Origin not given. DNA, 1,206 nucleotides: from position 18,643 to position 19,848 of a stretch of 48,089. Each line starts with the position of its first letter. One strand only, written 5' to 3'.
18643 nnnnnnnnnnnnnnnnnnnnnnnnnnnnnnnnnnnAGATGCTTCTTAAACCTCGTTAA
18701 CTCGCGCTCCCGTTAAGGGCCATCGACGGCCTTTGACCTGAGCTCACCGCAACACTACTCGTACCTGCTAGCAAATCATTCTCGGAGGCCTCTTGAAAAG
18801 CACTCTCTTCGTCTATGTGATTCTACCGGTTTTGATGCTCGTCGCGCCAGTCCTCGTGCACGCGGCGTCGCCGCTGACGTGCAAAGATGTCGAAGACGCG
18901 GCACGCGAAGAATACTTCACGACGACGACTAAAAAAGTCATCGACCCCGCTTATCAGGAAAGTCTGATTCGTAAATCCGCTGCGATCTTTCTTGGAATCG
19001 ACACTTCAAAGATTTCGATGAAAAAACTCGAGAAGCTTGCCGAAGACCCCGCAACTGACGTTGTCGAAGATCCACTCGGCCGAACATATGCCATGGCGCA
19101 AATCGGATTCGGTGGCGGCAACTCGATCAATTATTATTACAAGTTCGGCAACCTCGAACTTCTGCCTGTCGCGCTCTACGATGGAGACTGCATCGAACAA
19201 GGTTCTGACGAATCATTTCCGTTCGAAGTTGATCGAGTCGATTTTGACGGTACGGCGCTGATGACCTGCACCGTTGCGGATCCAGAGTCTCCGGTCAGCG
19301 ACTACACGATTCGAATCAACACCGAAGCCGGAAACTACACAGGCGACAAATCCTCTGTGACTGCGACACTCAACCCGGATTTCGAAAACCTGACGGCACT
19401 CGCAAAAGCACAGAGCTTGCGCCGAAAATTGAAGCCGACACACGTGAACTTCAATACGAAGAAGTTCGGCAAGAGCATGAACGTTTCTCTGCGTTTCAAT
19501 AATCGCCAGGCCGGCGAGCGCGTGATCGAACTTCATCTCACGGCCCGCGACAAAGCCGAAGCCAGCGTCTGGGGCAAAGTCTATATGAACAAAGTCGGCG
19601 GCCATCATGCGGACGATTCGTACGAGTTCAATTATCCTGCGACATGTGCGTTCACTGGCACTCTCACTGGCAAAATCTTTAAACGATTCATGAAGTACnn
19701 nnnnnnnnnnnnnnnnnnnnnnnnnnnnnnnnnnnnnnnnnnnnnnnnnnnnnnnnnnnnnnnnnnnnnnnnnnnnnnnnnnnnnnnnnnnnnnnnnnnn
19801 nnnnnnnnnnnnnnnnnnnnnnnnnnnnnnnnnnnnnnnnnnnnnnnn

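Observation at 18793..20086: Exported barstar-family protein translationally coupled to a secreted orphan: possible exported RNase/inhibitor (toxin-immunity-like) pair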

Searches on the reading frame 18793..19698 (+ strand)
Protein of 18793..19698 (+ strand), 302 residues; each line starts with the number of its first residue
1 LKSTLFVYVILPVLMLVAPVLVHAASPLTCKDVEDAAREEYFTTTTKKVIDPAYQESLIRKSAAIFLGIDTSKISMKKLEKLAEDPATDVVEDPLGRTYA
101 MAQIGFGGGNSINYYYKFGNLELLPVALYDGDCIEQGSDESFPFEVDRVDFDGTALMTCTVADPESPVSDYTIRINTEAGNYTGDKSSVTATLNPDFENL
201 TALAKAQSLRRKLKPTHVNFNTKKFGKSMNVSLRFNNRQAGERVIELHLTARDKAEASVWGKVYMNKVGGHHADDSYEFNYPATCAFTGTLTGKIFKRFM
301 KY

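Call 3: search_protein_families(library=pfam, proteins=[window:18793-19698:+], max_evalue=1)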
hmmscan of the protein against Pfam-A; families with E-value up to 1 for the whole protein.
window:18793-19698:+ (302 aa): 0 families

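Call 4: search_protein_families(library=ncbifam, proteins=[window:18793-19698:+], max_evalue=1)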
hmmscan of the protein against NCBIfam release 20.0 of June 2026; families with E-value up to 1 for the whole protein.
window:18793-19698:+ (302 aa): 0 families

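Call 6: find_homologous_proteins(query=window:18793-19698:+, max_evalue=0.01)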
Query window:18793-19698:+ (302 aa): 6 proteins with E <= 0.01 among 869 candidates.
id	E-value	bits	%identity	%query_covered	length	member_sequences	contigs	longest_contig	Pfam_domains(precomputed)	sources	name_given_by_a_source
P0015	7.9e-200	681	100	100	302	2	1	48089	-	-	-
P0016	6.1e-164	563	81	100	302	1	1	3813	-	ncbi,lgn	-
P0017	2.1e-90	321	52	100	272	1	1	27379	-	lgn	-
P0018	8.7e-81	290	50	96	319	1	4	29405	-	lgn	-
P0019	1.1e-80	290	48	97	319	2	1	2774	-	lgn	-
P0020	9.4e-77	277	48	91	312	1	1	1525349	-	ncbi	-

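Call 10: search_solved_structures(query=A2, max_evalue=10, show_alignments=2)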
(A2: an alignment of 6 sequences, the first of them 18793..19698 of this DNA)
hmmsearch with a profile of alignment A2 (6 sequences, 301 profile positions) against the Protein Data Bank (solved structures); distinct sequences matched with E-value up to 10: 2.
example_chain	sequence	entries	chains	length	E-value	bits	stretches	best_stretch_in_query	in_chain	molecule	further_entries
8bl6_A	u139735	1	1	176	0.43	13.2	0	136-193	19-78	dIG14-scdim-EF62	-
2qgu_A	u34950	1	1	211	0.73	12.5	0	44-92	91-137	Probable signal peptide protein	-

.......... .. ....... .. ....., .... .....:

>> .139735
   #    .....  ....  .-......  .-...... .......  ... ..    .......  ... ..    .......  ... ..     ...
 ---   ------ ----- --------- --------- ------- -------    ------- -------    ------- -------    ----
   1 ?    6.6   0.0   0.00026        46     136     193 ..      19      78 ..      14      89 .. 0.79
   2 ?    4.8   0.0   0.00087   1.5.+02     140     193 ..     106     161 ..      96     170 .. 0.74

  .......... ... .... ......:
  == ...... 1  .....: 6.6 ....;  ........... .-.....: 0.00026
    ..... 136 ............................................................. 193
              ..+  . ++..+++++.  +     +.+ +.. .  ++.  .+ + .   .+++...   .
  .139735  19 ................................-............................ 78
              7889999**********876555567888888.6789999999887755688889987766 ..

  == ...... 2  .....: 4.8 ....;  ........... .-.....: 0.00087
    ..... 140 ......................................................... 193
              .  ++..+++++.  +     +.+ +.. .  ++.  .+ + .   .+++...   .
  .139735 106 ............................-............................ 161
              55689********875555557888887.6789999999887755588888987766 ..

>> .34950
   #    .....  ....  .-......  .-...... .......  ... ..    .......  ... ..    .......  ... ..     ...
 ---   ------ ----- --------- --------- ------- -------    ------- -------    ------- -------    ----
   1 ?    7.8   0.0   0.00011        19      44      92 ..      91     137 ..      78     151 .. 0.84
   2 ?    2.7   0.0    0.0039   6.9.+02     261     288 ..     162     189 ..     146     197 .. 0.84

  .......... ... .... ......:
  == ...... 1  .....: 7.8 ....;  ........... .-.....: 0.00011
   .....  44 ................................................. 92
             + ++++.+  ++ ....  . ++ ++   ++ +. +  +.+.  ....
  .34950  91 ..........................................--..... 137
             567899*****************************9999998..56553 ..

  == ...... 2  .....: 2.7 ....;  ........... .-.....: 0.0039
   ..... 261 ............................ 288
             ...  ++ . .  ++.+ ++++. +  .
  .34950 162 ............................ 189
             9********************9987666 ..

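Call 14: find_encoding_contigs(protein=P0020, flank=8000, max_places=3)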
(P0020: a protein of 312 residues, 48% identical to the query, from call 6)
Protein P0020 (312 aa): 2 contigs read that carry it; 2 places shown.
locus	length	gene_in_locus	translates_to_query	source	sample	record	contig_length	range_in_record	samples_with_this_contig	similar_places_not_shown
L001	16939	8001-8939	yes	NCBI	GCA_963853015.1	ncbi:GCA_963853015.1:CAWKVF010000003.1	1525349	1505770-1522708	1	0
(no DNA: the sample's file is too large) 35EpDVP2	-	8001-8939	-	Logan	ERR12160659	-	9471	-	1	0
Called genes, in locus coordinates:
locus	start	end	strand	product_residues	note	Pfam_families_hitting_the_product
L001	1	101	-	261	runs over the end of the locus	PF00460:Flg_bb_rod, PF22692:LlgE_F_G_D1, PF06429:Flg_bbr_C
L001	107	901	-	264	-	PF00460:Flg_bb_rod, PF22692:LlgE_F_G_D1, PF06429:Flg_bbr_C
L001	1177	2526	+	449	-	PF01464:SLT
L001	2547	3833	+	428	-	PF00696:AA_kinase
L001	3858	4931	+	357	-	PF13379:NMT1_2, PF09084:NMT1, PF12974:Phosphonate-bd (weak)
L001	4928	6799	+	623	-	PF00672:HAMP (weak), PF00512:HisKA, PF02518:HATPase_c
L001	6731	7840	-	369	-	PF12146:Hydrolase_4, PF12697:Abhydrolase_6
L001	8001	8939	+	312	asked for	-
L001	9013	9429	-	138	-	-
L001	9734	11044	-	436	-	PF00154:RecA_N, PF06745:ATPase (faint), PF08423:Rad51 (weak), PF01637:ATPase_2 (weak), PF27531:MT3502_N (weak), PF21096:RecA_C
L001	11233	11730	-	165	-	PF02464:CinA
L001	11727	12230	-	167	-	PF04608:PgpA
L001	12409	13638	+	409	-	PF00437:T2SSE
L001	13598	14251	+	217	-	PF21982:RecX_HTH1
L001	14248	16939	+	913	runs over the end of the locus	PF01411:tRNA-synt_2c, PF07973:tRNA_SAD, PF02272:DHHA1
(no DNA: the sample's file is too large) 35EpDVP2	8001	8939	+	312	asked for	-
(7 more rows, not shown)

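Call 20: find_encoding_contigs(protein=P0018, flank=6000, max_places=3)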
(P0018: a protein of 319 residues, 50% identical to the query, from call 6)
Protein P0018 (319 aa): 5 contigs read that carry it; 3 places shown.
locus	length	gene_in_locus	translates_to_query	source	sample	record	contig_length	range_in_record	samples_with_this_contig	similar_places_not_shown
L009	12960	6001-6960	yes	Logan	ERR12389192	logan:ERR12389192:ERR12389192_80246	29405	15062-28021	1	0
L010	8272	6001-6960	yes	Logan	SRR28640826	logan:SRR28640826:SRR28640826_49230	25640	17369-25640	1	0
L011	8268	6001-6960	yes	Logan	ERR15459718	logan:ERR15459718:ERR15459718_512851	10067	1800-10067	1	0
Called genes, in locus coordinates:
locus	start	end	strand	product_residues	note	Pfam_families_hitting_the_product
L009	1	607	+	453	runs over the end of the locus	PF01464:SLT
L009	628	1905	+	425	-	PF00696:AA_kinase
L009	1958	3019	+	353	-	PF13379:NMT1_2, PF09084:NMT1, PF12974:Phosphonate-bd (faint)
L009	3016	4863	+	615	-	PF00512:HisKA, PF02518:HATPase_c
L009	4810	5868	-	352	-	PF12146:Hydrolase_4, PF12697:Abhydrolase_6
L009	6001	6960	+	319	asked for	-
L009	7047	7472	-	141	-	-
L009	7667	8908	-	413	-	PF00154:RecA_N, PF06745:ATPase (faint), PF08423:Rad51 (weak), PF01637:ATPase_2 (weak), PF27531:MT3502_N (weak), PF21096:RecA_C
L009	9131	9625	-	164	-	PF02464:CinA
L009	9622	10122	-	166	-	PF04608:PgpA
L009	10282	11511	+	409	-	PF00437:T2SSE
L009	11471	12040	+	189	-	PF21982:RecX_HTH1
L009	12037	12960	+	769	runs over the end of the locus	?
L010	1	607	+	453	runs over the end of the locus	PF01464:SLT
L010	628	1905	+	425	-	PF00696:AA_kinase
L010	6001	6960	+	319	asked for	-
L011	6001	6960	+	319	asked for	-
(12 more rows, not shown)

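Call 24: predict_structure(alignment_id=A2)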
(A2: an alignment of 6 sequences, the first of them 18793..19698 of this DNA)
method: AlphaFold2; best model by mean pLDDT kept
length: 302 residues; sequences in the alignment: 6
mean_pLDDT: 57.2   pTM: 0.43
mean pLDDT of the five models: 57.2, 56.8, 56.5, 53.8, 52.9
residues with pLDDT >= 90: 23; 70-90: 78; 50-70: 77; < 50: 124
segments of 3 or more residues with pLDDT < 50: 1-6, 14-24, 141-149, 197-280, 291-301
pLDDT, mean of each block of 10 residues (from residue 1): 46 46 59 76 87 92 84 87 86 89 75 86 83 69 45 61 61 59 52 50 31 27 26 26 26 29 31 35 53 40 49
secondary structure, 60 per line:
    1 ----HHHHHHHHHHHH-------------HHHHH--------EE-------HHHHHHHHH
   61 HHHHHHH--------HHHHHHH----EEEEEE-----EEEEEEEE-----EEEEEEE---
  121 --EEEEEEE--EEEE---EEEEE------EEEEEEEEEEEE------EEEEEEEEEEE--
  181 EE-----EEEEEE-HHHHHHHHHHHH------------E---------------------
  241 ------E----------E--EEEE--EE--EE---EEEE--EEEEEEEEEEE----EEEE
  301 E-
elements in order: H5-16 H30-34 H52-67 H76-82 E87-92 E98-105 E111-117 E123-129 E132-135 E139-143 E150-161 E168-178 E188-193 H195-206 E261-264 E276-279 E282-292 E297-301

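Call 29: fold_search(model_id=the predicted structure, library=pdb)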
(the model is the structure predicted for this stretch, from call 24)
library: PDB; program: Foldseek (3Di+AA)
matches with E <= 10: 218; with E <= 0.001: 0
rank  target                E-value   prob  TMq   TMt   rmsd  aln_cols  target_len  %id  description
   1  8gav_A                2.0e-01  0.08  0.11  0.09  23.7       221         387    7  Structure of human NDS.3 Fab in complex with influenza virus neuraminidase from A/Darwin/09/2021 (H3N2) (released 2024-02-28)
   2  6x04_A                4.1e-01  0.07  0.11  0.09  21.6       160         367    6  Nup133 (aa55-481) from S. cerevisiae bound by VHH-SAN5 (released 2020-12-09)
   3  1wi1_MODEL_1_A        4.6e-01  0.08  0.09  0.19  26.5       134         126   12  Solution structure of the PH domain of human calcium-dependent activator protein for secretion (CAPS) (released 2004-11-28)
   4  3ggr_C                5.1e-01  0.02  0.08  0.08  22.7       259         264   10  Crystal Structure of the Human Rad9-Hus1-Rad1 complex (released 2009-06-16)
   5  9nj2_A                8.9e-01  0.04  0.09  0.07  19.1       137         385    9  N1 neuraminidase of influenza A/Vietnam/1203/2004 H5N1 in complex with four FNI9 Fab molecules (released 2026-03-11)
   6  8gcj_C                9.4e-01  0.03  0.10  0.12  24.0       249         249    5  PCNA (released 2024-05-29)
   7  7tbi_Q2               1.0e+00  0.04  0.11  0.04  21.9       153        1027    8  Composite structure of the S. cerevisiae nuclear pore complex (NPC) (released 2022-06-15)
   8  3f08_B                1.1e+00  0.04  0.08  0.16  26.1       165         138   13  Crystal structure of the putative uncharacterized protein Q6HG14 from Bacilllus thuringiensis. Northeast Structural Ge (released 2008-11-18)
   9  2g18_D                1.1e+00  0.03  0.09  0.10  25.9       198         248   11  Crystal Structure of Nostoc sp. 7120 phycocyanobilin:ferredoxin oxidoreductase (PcyA) Apoprotein (released 2006-12-26)
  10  5ayd_A                1.2e+00  0.06  0.09  0.08  22.1       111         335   14  Crystal structure of Ruminococcus albus beta-(1,4)-mannooligosaccharide phosphorylase (RaMP2) in complexes with phosph (released 2016-03-23)
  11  2bf6                  1.3e+00  0.05  0.15  0.10  25.0       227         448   11  Atomic Resolution Structure of the bacterial sialidase NanI from Clostridium perfringens in complex with alpha-Sialic Ac (released 2006-03-09)
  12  3f08_A                1.3e+00  0.03  0.08  0.17  28.3       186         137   13  Crystal structure of the putative uncharacterized protein Q6HG14 from Bacilllus thuringiensis. Northeast Structural Ge (released 2008-11-18)
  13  5uam_A                1.4e+00  0.06  0.12  0.08  21.5       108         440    8  Structure of a new family of Polysaccharide lyase PL25-Ulvanlyase. (released 2017-03-29)
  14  8e74_C                1.4e+00  0.01  0.09  0.04  23.6       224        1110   12  Mycobacterium tuberculosis RNAP paused elongation complex with NusG transcription factor (released 2023-03-22)
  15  8eot_C                1.4e+00  0.01  0.10  0.04  26.9       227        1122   10  M. tuberculosis RNAP elongation complex with NusG (released 2023-02-01)
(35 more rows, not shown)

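Call 70: search_protein_families(library=padloc, proteins=[window:18793-19698:+], max_evalue=1)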
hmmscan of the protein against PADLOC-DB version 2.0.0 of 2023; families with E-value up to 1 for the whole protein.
window:18793-19698:+ (302 aa): 0 families

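Call 71: search_protein_families(library=phrogs, proteins=[window:18793-19698:+], max_evalue=1)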
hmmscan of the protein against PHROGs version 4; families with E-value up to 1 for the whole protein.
window:18793-19698:+ (302 aa): 3 families
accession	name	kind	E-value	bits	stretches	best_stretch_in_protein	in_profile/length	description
phrog_36901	-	unknown function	0.023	16.1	1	224-271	19-66/140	-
phrog_6126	-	head and packaging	0.14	11.7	1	51-87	63-98/667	virion structural protein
phrog_3990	-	head and packaging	0.21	11.6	1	187-251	72-136/390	major head protein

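Call 72: search_protein_families(library=pfam, alignment_id=A2, max_evalue=10)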
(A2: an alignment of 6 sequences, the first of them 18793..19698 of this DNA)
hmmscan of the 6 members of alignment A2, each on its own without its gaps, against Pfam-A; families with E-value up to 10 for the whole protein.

A. member 1, window:18793-19698:+ (302 aa): 0 families

B. families by the number of members that match (of 6 scanned): 0 families
